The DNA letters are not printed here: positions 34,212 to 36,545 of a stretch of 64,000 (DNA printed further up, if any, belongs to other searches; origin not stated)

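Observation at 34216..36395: Caspase-like (C14) lipoprotein with DUF1566 lectin-like domains, divergent from the LRR-GGCT operon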

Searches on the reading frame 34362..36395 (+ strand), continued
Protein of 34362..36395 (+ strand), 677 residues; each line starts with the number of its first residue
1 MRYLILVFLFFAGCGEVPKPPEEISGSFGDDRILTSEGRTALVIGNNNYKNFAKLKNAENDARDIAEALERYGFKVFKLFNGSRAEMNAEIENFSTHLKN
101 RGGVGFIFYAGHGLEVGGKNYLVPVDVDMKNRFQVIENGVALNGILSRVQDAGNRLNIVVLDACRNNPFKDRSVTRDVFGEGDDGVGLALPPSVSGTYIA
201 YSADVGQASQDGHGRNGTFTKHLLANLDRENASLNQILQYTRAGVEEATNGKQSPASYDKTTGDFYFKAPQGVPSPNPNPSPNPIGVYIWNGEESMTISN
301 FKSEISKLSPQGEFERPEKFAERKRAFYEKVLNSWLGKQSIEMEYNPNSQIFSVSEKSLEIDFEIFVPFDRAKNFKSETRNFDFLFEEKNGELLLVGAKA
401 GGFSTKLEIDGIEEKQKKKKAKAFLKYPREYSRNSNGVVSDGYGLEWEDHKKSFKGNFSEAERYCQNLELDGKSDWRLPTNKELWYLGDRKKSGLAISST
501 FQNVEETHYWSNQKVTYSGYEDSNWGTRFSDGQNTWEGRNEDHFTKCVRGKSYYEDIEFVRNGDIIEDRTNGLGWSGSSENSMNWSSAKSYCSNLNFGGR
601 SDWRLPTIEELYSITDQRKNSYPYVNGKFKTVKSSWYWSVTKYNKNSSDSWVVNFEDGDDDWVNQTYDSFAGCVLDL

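Call 28: list_cluster_members(proteins=[P0001])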
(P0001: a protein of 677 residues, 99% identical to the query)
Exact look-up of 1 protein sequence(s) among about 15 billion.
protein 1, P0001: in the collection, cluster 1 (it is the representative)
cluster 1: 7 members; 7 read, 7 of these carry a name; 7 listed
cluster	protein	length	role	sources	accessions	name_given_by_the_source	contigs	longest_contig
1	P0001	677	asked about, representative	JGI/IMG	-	hypothetical protein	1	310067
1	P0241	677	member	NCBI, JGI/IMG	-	hypothetical protein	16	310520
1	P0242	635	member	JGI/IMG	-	hypothetical protein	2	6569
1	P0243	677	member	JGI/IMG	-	hypothetical protein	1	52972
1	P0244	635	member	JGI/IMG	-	hypothetical protein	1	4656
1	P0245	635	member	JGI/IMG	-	hypothetical protein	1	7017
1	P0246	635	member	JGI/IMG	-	hypothetical protein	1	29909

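Call 31: find_encoding_contigs(protein=P0241, flank=1500, max_places=10)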
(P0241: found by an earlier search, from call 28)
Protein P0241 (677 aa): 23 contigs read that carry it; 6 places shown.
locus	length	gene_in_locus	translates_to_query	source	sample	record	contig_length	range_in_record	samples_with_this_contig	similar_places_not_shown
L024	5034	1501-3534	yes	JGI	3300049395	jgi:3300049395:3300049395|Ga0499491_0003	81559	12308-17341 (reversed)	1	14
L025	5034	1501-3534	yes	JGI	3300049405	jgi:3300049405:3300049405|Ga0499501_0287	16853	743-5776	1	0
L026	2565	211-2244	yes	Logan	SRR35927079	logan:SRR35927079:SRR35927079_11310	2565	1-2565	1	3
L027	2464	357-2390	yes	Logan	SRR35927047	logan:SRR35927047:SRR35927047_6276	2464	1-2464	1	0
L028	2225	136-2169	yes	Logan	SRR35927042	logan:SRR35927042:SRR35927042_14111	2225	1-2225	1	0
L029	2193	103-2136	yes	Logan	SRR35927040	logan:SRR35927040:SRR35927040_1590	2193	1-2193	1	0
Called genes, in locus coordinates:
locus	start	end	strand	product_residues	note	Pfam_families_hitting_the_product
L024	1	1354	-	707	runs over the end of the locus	PF12799:LRR_4 (faint), PF13306:LRR_5 (faint), PF13855:LRR_8 (faint), PF23598:LRR_14, PF25013:LRR_Zer-1 (faint), PF23598:LRR_14, PF06094:GGACT, PF06094:GGACT, +1 more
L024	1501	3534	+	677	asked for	PF00656:Peptidase_C14, PF07603:Lcl_C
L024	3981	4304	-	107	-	PF12441:CopG_antitoxin (weak)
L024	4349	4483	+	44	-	-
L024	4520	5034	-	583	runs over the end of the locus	PF01336:tRNA_anti-codon, PF00152:tRNA-synt_2, PF02938:GAD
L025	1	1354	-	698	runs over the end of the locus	?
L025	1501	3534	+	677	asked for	PF00656:Peptidase_C14, PF07603:Lcl_C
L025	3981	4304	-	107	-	PF12441:CopG_antitoxin (weak)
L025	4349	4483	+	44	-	-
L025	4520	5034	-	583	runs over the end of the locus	PF01336:tRNA_anti-codon, PF00152:tRNA-synt_2, PF02938:GAD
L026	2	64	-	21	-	?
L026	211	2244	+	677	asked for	PF00656:Peptidase_C14, PF07603:Lcl_C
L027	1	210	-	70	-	?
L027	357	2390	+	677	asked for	PF00656:Peptidase_C14, PF07603:Lcl_C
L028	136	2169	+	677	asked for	PF00656:Peptidase_C14, PF07603:Lcl_C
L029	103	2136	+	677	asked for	PF00656:Peptidase_C14, PF07603:Lcl_C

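Call 32: find_encoding_contigs(protein=P0243, flank=10000, max_places=4)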
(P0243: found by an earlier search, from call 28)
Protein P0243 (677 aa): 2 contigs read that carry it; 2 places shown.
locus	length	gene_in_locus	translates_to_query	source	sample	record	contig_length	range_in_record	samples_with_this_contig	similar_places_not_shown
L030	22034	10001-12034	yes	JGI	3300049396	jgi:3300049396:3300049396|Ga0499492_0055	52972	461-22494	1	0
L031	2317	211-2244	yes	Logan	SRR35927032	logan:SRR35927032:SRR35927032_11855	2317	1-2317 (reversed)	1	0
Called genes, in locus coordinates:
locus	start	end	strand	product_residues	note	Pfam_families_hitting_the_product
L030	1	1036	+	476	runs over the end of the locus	-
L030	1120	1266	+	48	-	-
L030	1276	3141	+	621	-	PF04773:FecR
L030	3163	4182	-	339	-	PF02912:Phe_tRNA-synt_N, PF01409:tRNA-synt_2d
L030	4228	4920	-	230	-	-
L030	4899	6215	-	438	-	-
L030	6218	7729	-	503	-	PF12799:LRR_4 (faint), PF13306:LRR_5 (faint), PF13855:LRR_8 (faint), PF23598:LRR_14, PF25013:LRR_Zer-1 (faint), PF23598:LRR_14, PF06094:GGACT, PF21986:AH_C (weak), +2 more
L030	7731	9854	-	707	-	PF12799:LRR_4 (faint), PF13306:LRR_5 (faint), PF13855:LRR_8 (faint), PF23598:LRR_14, PF25013:LRR_Zer-1 (faint), PF23598:LRR_14, PF06094:GGACT, PF06094:GGACT, +1 more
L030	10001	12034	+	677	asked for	PF00656:Peptidase_C14, PF07603:Lcl_C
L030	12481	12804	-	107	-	PF12441:CopG_antitoxin (weak)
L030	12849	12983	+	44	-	-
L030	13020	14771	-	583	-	PF01336:tRNA_anti-codon, PF00152:tRNA-synt_2, PF02938:GAD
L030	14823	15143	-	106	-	PF01312:Bac_export_2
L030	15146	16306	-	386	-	PF02321:OEP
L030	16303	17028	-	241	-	-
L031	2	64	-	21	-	?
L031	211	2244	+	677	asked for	PF00656:Peptidase_C14, PF07603:Lcl_C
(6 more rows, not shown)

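Call 38: list_cluster_members(proteins=[P0121, P0004])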
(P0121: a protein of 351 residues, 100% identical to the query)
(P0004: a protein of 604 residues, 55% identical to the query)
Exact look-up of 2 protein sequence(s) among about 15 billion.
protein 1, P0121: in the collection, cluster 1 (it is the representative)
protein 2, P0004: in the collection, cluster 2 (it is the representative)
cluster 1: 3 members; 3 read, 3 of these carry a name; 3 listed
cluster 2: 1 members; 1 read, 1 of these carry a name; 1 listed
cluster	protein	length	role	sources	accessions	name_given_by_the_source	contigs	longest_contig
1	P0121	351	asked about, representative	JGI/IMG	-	retron-type reverse transcriptase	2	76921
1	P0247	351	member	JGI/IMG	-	retron-type reverse transcriptase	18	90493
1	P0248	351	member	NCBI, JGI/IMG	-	retron-type reverse transcriptase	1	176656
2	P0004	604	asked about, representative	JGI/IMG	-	hypothetical protein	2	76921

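Call 39: find_encoding_contigs(protein=P0248, flank=10000, max_places=3)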
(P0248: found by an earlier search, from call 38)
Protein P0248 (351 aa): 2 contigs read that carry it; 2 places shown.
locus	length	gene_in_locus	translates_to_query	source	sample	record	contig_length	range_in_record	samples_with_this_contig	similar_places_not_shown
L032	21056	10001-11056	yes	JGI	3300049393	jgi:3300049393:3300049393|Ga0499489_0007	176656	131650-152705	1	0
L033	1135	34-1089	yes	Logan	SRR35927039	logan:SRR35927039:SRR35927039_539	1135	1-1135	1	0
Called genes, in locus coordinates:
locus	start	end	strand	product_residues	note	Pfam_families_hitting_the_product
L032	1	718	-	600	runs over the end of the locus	PF25225:DUF7843, PF13387:Lnb_N, PF25222:DUF7840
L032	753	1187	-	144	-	PF11220:DUF3015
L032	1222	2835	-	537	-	PF00015:MCPsignal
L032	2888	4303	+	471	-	PF00171:Aldedh, PF05893:LuxC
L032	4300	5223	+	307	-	PF03547:Mem_trans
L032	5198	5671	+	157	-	PF02075:RuvC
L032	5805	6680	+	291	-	PF04055:Radical_SAM, PF06463:Mob_synth_C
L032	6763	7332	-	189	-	PF02525:Flavodoxin_2, PF03358:FMN_red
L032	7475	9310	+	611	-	PF00656:Peptidase_C14, PF13620:CarboxypepD_reg (faint), PF13715:CarbopepD_reg_2 (faint), PF08308:PEGA (weak), PF07603:Lcl_C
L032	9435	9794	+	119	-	PF22296:bAvd (weak)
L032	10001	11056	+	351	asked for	PF00078:RVT_1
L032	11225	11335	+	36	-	-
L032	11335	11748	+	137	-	PF07603:Lcl_C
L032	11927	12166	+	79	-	PF01541:GIY-YIG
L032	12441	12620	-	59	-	-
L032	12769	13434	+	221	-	PF09669:Phage_pRha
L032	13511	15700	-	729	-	PF00488:MutS_V, PF20297:MSSS (weak), PF01713:Smr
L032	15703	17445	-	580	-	PF00106:adh_short (faint), PF01073:3Beta_HSD, PF01370:Epimerase, PF02719:Polysacc_synt_2, PF04321:RmlD_sub_bind, PF16363:GDP_Man_Dehyd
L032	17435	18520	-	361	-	PF01041:DegT_DnrJ_EryC1, PF01212:Beta_elim_lyase (weak), PF00266:Aminotran_5 (weak)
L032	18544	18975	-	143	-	-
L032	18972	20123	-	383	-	-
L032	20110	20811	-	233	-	PF00977:His_biosynth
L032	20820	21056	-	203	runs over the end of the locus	PF00117:GATase, PF01174:SNO (faint), PF07685:GATase_3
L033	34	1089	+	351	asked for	PF00078:RVT_1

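Call 40: find_encoding_contigs(protein=P0247, flank=10000, max_places=10)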
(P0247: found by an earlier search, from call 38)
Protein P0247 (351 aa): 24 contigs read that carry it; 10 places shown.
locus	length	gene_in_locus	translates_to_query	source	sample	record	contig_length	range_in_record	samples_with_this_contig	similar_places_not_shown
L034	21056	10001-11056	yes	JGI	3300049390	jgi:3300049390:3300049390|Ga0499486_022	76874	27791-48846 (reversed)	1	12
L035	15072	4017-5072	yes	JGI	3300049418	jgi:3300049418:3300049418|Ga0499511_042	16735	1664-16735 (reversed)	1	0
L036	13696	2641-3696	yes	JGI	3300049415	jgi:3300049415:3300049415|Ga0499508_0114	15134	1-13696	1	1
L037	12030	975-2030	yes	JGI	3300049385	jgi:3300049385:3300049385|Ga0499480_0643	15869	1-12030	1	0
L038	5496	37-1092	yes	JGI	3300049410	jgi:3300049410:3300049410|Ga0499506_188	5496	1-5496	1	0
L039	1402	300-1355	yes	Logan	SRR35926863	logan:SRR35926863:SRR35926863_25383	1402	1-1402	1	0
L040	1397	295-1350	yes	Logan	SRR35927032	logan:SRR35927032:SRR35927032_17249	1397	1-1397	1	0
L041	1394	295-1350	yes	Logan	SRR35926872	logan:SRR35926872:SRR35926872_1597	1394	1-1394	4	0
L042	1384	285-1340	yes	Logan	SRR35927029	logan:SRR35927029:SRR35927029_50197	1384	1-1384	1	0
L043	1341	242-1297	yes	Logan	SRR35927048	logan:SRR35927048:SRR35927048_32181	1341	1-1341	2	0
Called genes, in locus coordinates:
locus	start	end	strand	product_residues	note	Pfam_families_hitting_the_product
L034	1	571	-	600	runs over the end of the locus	PF25225:DUF7843, PF13387:Lnb_N, PF25222:DUF7840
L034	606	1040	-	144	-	PF11220:DUF3015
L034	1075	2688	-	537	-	PF00015:MCPsignal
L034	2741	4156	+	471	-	PF00171:Aldedh, PF05893:LuxC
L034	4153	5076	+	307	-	PF03547:Mem_trans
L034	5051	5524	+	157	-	PF02075:RuvC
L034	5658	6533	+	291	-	PF04055:Radical_SAM, PF06463:Mob_synth_C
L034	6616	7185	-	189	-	PF02525:Flavodoxin_2, PF03358:FMN_red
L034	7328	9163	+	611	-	PF00656:Peptidase_C14, PF13620:CarboxypepD_reg (faint), PF13715:CarbopepD_reg_2 (faint), PF08308:PEGA (weak), PF07603:Lcl_C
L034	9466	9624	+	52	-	-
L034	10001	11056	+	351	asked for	PF00078:RVT_1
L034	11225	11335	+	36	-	-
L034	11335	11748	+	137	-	PF07603:Lcl_C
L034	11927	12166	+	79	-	PF01541:GIY-YIG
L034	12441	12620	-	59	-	-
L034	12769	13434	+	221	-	PF09669:Phage_pRha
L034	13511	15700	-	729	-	PF00488:MutS_V, PF20297:MSSS (weak), PF01713:Smr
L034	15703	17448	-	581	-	PF01073:3Beta_HSD, PF01370:Epimerase, PF02719:Polysacc_synt_2, PF04321:RmlD_sub_bind, PF16363:GDP_Man_Dehyd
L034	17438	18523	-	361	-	PF01041:DegT_DnrJ_EryC1, PF01212:Beta_elim_lyase (weak), PF00266:Aminotran_5 (weak)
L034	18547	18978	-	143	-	-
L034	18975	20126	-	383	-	-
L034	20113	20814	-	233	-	PF00977:His_biosynth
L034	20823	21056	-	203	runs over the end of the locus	PF00117:GATase, PF01174:SNO (faint), PF07685:GATase_3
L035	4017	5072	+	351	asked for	PF00078:RVT_1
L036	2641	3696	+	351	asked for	PF00078:RVT_1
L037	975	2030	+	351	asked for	PF00078:RVT_1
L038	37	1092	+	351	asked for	PF00078:RVT_1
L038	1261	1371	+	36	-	-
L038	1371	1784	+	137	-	PF07603:Lcl_C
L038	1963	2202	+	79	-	PF01541:GIY-YIG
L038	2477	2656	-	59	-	-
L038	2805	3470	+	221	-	PF09669:Phage_pRha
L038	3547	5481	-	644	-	PF00488:MutS_V, PF20297:MSSS (weak), PF01713:Smr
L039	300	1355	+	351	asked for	PF00078:RVT_1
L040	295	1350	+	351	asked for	PF00078:RVT_1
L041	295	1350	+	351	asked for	PF00078:RVT_1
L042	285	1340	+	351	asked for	PF00078:RVT_1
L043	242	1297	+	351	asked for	PF00078:RVT_1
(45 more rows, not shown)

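Call 46: search_solved_structures(query=window:34362-36392:+, max_evalue=0.01, show_alignments=2)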
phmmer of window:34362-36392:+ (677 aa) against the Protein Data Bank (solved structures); distinct sequences matched with E-value up to 0.01: 10.
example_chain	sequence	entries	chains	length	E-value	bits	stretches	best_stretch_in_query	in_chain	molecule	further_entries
3v4o_A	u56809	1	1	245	3.7e-17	65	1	37-171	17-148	Mucosa-associated lymphoid tissue lymphoma translocation protein 1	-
3v55_A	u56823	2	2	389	1.1e-16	63.4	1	37-171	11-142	Mucosa-associated lymphoid tissue lymphoma translocation protein 1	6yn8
6f7i_A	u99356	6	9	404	1.2e-16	63.3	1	37-171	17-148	Mucosa-associated lymphoid tissue lymphoma translocation protein 1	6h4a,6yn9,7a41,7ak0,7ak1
38go_A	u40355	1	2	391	1.2e-16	63.3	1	37-171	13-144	Mucosa-associated lymphoid tissue lymphoma translocation protein 1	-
8v4x_A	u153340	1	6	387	1.2e-16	63.3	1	37-171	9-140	Mucosa-associated lymphoid tissue lymphoma translocation protein 1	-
9mkc_A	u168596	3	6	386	1.2e-16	63.2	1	37-171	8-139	Mucosa-associated lymphoid tissue lymphoma translocation protein 1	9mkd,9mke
4i1p_A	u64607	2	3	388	1.4e-16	63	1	37-171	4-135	Mucosa-associated lymphoid tissue lymphoma translocation protein 1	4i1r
7pav_A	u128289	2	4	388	1.4e-16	63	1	37-171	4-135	Mucosa-associated lymphoid tissue lymphoma translocation protein 1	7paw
3uo8_B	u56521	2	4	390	1.5e-16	63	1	37-171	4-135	Mucosa-associated lymphoid tissue lymphoma translocation protein 1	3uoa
3v4l_A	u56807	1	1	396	8.6e-15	57.2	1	37-171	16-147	Mucosa-associated lymphoid tissue lymphoma translocation protein 1 homolog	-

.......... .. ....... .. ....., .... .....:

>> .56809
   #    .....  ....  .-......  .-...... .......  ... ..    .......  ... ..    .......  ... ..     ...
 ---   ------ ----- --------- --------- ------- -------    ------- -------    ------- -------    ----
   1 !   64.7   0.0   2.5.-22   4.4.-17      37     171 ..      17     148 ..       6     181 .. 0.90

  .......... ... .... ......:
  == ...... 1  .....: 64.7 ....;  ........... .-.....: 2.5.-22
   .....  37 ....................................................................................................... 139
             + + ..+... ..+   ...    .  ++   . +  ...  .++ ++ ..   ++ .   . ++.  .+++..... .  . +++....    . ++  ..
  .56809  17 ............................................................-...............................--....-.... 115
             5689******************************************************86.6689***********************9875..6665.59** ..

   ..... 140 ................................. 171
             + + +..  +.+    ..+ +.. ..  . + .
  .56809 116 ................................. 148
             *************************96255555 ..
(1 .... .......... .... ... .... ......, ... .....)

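Call 54: find_related_loci(query=A3, collection=genome_contigs, flank=10000)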
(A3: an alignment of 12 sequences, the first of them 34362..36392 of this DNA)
Query A3 (677 aa) in genome_contigs; peptide patterns used: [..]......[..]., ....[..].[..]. (x = any residue, [..] = any of these).
600 stretches matched a pattern (row limit reached: there are more); 584 encode a relative of the query (tblastn E <= 1e-3); the best 80 are kept; 80 distinct loci.
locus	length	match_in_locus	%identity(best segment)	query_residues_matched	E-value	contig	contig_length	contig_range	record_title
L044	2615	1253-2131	44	1-271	5e-72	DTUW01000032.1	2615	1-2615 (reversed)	MAG TPA_asm: Campylobacterales bacterium isolate UWMA-0117 NODE_16352_length_2615_cov_7.258594, whole genome shotgun seq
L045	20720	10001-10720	42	36-283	7e-52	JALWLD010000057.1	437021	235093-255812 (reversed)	MAG: Sulfurovum sp. isolate M17_metabat2_scaf2bin.038 M17_NODE_2_length_437021_cov_17.208305, whole genome shotgun seque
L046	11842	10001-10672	41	34-267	2e-51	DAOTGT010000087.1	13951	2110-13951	MAG TPA_asm: Candidatus Competibacter sp. isolate AMR_MDS_3070 NODE_5258_length_13951_cov_32.898460, whole genome shotgu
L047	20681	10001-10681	41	30-267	4e-51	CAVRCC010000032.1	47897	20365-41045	MAG: uncultured Gammaproteobacteria bacterium isolate MFD00032.bin.3.53 genome assembly, contig: contig_29119, whole gen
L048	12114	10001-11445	38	5-282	2e-50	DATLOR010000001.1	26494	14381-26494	MAG TPA_asm: Pyrinomonadaceae bacterium isolate SMAG_U13831 k141_391015, whole genome shotgun sequence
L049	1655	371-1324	35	37-341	3e-52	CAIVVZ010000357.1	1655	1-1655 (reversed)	MAG: uncultured Desulfobacteraceae bacterium isolate AlinenLipids_bin-9448 genome assembly, contig: bin-9448:357/658, wh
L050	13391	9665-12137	42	35-321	4e-50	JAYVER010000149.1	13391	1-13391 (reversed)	MAG: Chloracidobacterium sp. isolate GL35_DN_metabinner_6 GL35_DN_metabinner_6_148, whole genome shotgun sequence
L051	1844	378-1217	39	2-287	1e-51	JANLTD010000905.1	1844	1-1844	MAG: Acidobacteriota bacterium isolate OTE_25_metabat_245 OTE_25_k141_422749, whole genome shotgun sequence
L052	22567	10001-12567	39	6-267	4e-50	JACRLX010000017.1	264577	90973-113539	MAG: Rhodocyclales bacterium isolate NC_groundwater_1892_Pr3_B-0.1um_64_18 SR2-18-B1_coassembly_142817, whole genome sho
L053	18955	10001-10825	39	6-285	2e-49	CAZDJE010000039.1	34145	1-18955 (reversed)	MAG TPA_asm: uncultured Desulfocapsa sp. isolate binchicken_co47_151 genome assembly, contig: NODE_807_length_34145_cov_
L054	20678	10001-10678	41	37-271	5e-49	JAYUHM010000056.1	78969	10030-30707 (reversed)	MAG: Polaromonas sp. isolate GFS_8461 GFS_8461_55, whole genome shotgun sequence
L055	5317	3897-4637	40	19-276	4e-49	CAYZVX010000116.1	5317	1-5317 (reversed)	MAG TPA_asm: uncultured Acidiferrobacteraceae bacterium isolate SRP290908_co1_131 genome assembly, contig: NODE_23779_le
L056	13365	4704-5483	38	16-268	8e-49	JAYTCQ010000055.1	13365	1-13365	MAG: Blastocatellia bacterium isolate GFS_1591 GFS_1591_54, whole genome shotgun sequence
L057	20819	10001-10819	37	4-280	6e-49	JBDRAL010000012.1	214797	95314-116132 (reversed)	MAG: Blastocatellia bacterium NZW_1522 contig_11, whole genome shotgun sequence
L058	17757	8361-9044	41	30-267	1e-48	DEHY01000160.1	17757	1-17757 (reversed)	MAG TPA_asm: Competibacteraceae bacterium UBA2788 UBA2788_contig_2616, whole genome shotgun sequence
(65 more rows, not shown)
